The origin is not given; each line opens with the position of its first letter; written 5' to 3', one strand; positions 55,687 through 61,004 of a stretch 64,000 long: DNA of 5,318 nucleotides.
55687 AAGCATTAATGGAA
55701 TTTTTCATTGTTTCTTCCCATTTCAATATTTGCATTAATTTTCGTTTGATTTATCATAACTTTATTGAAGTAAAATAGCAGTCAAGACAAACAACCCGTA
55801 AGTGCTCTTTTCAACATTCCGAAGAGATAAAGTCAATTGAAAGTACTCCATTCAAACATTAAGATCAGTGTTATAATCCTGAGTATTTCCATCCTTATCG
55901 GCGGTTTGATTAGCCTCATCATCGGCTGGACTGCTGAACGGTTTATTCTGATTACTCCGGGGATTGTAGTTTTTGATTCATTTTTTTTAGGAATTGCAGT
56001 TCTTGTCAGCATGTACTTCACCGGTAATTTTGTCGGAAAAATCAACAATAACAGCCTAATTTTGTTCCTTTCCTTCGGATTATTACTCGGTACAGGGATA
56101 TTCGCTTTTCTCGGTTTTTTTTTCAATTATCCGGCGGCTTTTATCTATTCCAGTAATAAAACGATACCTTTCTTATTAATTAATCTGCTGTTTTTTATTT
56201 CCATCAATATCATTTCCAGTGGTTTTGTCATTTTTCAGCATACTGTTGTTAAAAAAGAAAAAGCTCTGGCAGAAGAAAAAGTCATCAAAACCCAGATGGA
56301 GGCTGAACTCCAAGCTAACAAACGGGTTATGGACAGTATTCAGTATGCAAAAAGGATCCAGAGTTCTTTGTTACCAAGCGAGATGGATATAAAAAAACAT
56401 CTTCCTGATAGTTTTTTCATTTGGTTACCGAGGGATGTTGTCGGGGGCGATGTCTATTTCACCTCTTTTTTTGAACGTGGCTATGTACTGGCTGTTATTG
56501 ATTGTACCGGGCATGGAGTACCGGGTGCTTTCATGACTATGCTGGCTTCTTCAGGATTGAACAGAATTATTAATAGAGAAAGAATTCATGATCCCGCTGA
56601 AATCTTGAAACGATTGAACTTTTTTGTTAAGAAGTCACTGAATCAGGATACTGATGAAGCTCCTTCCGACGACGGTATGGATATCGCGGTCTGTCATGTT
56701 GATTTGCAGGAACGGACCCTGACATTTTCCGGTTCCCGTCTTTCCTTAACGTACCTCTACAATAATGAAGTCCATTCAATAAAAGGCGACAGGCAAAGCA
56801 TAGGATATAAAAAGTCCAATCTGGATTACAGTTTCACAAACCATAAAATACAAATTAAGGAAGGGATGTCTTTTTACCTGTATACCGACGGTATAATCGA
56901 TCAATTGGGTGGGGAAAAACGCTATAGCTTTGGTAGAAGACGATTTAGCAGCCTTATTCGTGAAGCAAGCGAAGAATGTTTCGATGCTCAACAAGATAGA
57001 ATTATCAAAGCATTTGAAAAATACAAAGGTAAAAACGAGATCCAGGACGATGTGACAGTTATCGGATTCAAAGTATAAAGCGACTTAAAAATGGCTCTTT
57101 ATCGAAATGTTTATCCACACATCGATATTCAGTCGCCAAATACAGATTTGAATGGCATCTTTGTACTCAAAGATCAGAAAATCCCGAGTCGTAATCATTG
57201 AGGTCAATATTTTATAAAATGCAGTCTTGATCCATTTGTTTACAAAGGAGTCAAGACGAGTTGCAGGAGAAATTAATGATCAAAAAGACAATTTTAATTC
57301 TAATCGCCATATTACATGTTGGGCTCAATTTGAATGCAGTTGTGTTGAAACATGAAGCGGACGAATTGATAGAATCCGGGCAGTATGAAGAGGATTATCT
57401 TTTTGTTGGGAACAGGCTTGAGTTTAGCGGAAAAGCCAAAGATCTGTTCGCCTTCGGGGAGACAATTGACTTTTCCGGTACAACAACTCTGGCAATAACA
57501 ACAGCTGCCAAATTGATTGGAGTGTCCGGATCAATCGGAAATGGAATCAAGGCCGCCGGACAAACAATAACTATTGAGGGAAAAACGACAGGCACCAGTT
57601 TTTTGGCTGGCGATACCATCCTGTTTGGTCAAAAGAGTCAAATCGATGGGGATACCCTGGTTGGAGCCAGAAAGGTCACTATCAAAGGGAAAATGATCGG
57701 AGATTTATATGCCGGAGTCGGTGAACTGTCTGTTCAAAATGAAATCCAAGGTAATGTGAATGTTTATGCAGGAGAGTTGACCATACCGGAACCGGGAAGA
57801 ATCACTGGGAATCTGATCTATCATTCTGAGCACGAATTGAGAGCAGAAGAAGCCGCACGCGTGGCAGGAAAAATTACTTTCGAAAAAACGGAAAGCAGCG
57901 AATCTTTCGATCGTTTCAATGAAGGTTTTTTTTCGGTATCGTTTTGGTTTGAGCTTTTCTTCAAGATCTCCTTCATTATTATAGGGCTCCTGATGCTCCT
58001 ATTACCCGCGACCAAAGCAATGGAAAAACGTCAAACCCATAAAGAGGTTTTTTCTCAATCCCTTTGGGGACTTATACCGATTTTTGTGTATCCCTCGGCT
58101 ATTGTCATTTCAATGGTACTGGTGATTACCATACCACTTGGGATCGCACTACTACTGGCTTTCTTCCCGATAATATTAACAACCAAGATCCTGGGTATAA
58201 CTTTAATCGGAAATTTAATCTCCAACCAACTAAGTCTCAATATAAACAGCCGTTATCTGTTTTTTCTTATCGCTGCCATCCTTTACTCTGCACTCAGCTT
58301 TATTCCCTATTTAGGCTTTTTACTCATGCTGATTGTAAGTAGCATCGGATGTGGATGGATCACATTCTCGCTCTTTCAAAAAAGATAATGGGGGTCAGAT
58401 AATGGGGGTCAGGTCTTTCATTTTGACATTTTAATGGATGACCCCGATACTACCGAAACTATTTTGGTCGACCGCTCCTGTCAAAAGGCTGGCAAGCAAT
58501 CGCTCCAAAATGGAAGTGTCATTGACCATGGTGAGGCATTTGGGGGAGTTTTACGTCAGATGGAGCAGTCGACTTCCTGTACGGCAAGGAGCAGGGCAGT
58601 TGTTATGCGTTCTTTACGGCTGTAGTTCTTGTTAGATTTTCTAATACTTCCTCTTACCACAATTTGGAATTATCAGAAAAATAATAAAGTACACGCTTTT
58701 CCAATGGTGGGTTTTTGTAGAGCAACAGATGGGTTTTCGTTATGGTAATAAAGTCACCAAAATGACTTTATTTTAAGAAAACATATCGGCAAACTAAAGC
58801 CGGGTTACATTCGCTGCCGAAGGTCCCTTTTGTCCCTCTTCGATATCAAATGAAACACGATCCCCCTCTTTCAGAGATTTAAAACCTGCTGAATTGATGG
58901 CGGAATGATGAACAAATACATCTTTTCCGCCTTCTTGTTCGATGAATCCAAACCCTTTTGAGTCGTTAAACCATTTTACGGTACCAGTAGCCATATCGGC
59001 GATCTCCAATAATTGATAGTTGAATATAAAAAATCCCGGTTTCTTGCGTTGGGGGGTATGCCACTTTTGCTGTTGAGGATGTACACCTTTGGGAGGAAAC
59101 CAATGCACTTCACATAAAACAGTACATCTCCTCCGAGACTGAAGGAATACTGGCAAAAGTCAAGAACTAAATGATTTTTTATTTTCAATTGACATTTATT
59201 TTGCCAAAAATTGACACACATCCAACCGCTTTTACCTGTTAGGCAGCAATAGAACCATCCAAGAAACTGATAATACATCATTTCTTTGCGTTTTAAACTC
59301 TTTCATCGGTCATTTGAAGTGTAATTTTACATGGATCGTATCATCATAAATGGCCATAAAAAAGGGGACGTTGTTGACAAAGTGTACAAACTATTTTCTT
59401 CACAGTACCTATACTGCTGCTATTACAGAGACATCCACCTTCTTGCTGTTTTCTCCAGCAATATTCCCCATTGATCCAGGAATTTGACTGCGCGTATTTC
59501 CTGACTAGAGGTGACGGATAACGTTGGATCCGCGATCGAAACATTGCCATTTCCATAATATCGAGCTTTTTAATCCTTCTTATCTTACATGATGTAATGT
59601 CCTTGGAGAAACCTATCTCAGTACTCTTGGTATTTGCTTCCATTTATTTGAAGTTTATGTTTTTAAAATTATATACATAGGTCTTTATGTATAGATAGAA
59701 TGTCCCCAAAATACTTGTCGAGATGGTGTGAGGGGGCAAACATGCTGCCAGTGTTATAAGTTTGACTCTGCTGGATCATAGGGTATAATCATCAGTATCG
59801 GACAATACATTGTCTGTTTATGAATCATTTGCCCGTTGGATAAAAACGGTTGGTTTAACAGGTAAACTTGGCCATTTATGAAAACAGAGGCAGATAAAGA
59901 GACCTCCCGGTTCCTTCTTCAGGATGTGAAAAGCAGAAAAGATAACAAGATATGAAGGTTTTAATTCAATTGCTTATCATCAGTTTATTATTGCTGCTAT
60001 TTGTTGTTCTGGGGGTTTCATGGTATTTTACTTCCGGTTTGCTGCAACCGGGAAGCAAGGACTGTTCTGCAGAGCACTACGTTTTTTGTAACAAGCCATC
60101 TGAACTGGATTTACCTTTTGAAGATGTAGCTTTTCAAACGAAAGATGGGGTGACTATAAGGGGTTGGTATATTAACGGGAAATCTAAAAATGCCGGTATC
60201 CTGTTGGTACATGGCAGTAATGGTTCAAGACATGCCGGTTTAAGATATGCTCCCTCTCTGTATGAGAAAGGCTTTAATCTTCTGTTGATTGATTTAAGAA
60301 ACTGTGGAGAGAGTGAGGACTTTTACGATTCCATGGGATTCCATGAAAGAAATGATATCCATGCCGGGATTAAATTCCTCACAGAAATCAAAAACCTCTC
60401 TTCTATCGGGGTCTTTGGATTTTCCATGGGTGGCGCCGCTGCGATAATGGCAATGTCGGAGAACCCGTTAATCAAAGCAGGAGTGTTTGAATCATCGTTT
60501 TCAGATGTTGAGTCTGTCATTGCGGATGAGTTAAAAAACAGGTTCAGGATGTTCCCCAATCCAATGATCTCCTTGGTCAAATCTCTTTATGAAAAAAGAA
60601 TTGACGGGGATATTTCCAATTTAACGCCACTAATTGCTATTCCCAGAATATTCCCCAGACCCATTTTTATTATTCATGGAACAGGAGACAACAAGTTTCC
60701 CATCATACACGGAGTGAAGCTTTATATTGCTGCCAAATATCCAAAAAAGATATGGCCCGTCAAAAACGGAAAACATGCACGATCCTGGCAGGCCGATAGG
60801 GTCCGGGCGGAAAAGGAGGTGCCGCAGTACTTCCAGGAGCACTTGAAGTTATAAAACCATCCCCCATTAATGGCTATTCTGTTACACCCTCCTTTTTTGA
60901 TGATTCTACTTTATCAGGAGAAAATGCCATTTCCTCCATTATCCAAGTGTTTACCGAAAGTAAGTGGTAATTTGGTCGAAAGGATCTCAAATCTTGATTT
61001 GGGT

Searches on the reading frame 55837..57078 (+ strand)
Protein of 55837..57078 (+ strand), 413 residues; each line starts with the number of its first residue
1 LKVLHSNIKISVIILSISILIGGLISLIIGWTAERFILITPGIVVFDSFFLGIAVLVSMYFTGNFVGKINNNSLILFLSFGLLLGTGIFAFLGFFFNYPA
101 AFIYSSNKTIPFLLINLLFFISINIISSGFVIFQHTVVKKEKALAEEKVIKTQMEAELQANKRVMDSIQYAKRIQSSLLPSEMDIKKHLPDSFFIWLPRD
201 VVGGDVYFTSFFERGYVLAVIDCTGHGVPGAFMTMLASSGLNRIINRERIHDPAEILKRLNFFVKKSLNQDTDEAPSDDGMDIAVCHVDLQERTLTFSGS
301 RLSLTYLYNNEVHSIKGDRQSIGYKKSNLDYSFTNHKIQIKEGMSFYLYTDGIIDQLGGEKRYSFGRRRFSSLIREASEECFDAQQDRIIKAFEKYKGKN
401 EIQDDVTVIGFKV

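Call 13: search_protein_families(library=pfam, proteins=[window:55837-57078:+], max_evalue=0.00001)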
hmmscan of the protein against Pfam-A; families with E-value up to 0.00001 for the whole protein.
window:55837-57078:+ (413 aa): 1 family
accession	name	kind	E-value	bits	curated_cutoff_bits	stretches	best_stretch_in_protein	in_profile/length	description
PF07228.17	SpoIIE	-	7.7e-25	88.4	25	1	214-412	3-190/192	Stage II sporulation protein E (SpoIIE)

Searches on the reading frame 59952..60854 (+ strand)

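Call 13: search_protein_families(library=pfam, proteins=[window:59952-60854:+], max_evalue=0.00001)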
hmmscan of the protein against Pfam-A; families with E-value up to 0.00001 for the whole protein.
window:59952-60854:+ (300 aa): 4 families
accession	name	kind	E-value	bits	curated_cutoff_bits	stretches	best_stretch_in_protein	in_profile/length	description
PF00561.26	Abhydrolase_1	-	4.7e-12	46.5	25.8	1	83-189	3-109/245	alpha/beta hydrolase fold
PF00326.27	Peptidase_S9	-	1.8e-09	37.8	22.6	1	103-298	9-210/213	Prolyl oligopeptidase family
PF12146.15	Hydrolase_4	-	5e-07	29.7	27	1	80-187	4-114/239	Serine aminopeptidase, S33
PF12697.13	Abhydrolase_6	-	1.4e-06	29.6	26.3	1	83-205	1-100/217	Alpha/beta hydrolase family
